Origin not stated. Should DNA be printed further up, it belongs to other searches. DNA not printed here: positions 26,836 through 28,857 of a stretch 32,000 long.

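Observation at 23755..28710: Compact three-gene operon: SbnA/cysteine-synthase-like enzyme, large FAD/NAD(P)-binding protein and Y4yA-like type III PLP enzyme (orphan small-molecule pathway)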

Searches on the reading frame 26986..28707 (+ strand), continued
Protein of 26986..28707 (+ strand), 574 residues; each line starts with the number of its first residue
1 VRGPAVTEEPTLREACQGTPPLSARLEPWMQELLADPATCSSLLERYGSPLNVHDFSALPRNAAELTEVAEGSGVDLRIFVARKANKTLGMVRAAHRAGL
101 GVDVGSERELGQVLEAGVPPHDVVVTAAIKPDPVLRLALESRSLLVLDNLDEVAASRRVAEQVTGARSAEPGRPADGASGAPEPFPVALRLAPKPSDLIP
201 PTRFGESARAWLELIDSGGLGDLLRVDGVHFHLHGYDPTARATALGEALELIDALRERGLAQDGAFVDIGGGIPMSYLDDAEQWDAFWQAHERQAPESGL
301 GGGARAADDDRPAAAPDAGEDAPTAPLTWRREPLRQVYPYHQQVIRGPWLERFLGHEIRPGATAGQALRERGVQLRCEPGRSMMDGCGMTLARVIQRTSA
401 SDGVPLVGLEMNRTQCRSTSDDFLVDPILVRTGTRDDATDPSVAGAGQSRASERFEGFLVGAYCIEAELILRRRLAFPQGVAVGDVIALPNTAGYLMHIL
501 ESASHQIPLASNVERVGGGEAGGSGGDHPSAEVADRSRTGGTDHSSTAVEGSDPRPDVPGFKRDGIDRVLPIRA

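Call 87: get_annotated_region(hit=H43, flank=6000)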
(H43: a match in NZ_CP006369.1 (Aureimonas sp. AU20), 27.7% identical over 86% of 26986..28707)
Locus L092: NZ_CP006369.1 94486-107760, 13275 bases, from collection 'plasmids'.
description: Aureimonas sp. AU20 plasmid pAU20b, complete sequence
organism: Aureimonas sp. AU20 (NCBI taxid 1349819)
taxonomy: Bacteria; Pseudomonadota; Alphaproteobacteria; Hyphomicrobiales; Aurantimonadaceae; Aureimonas; Aureimonas sp. AU20
host: -; source: -; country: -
typing (MOB-suite, as given by PLSDB): non-mobilizable
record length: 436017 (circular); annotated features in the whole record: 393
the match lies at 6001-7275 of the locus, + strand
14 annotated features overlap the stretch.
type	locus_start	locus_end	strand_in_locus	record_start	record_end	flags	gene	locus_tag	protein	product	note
CDS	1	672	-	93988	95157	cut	-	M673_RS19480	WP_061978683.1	efflux RND transporter periplasmic adaptor subunit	GO:0006810 - transport [Evidence IEA]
CDS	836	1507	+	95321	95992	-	-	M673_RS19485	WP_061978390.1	response regulator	GO:0000160 - phosphorelay signal transduction system [Evidence IEA]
CDS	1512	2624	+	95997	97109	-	-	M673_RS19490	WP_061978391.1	ATP-binding protein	-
CDS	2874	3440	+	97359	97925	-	-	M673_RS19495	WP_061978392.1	cytochrome b/b6 domain-containing protein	-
CDS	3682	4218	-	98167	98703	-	-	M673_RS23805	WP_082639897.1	DDE-type integrase/transposase/recombinase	-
CDS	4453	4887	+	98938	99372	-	-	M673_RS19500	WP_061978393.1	ParB N-terminal domain-containing protein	-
CDS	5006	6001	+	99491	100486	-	-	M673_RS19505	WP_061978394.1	ornithine cyclodeaminase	-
CDS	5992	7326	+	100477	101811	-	-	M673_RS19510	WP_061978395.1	amino acid decarboxylase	-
CDS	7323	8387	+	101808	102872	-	-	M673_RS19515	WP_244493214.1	cysteine synthase family protein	GO:0006535 - cysteine biosynthetic process from serine [Evidence IEA]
CDS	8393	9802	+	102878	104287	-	-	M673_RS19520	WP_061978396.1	MATE family efflux transporter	GO:0009410 - response to xenobiotic stimulus [Evidence IEA]; GO:0006855 - xenobiotic transmembrane transport [Evidence ...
CDS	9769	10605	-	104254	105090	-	-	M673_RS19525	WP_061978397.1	ABC transporter ATP-binding protein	-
CDS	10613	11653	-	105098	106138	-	-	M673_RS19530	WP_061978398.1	iron ABC transporter permease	GO:0006826 - iron ion transport [Evidence IEA]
CDS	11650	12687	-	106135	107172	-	-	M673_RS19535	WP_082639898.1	iron ABC transporter permease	GO:0006826 - iron ion transport [Evidence IEA]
CDS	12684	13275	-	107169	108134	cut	-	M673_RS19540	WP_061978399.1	ABC transporter substrate-binding protein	-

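Call 88: get_annotated_region(hit=H58, flank=6000)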
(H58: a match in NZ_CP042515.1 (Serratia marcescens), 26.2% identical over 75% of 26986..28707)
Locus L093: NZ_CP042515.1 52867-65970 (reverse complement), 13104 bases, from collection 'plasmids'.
description: Serratia marcescens strain E28 plasmid pE28_003
organism: Serratia marcescens (NCBI taxid 615)
taxonomy: Bacteria; Pseudomonadota; Gammaproteobacteria; Enterobacterales; Yersiniaceae; Serratia; Serratia marcescens
host: -; source: Whole organism,Ensuite 7/8; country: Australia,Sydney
typing (MOB-suite, as given by PLSDB): non-mobilizable
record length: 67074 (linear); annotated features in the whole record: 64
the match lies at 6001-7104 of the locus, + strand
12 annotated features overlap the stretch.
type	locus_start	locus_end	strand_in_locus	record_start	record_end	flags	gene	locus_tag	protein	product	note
CDS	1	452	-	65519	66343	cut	-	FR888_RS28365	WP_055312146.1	CoA ester lyase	-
CDS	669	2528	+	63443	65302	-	-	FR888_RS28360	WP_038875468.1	IucA/IucC family protein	GO:0019290 - siderophore biosynthetic process [Evidence IEA]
CDS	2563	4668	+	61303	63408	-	-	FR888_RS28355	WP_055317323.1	TonB-dependent siderophore receptor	GO:0015891 - siderophore transport [Evidence IEA]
CDS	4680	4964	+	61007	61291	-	-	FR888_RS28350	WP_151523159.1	hypothetical protein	-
CDS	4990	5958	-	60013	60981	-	-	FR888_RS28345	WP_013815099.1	IS5-like element IS903B family transposase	GO:0006313 - DNA transposition [Evidence IEA]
CDS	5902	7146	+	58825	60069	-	-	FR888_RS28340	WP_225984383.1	Y4yA family PLP-dependent enzyme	-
CDS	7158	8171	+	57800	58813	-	-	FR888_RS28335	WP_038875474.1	cysteine synthase family protein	GO:0006535 - cysteine biosynthetic process from serine [Evidence IEA]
CDS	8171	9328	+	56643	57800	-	-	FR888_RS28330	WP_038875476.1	NAD/NADP-dependent octopine/nopaline dehydrogenase family protein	-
CDS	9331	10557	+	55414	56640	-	-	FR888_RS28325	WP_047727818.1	MFS transporter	GO:0055085 - transmembrane transport [Evidence IEA]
CDS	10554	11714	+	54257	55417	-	-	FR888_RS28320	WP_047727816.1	ABC transporter substrate-binding protein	-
CDS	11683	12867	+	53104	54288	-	-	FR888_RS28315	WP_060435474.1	aminotransferase class V-fold PLP-dependent enzyme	-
CDS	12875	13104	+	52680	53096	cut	-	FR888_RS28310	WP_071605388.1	ParB N-terminal domain-containing protein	-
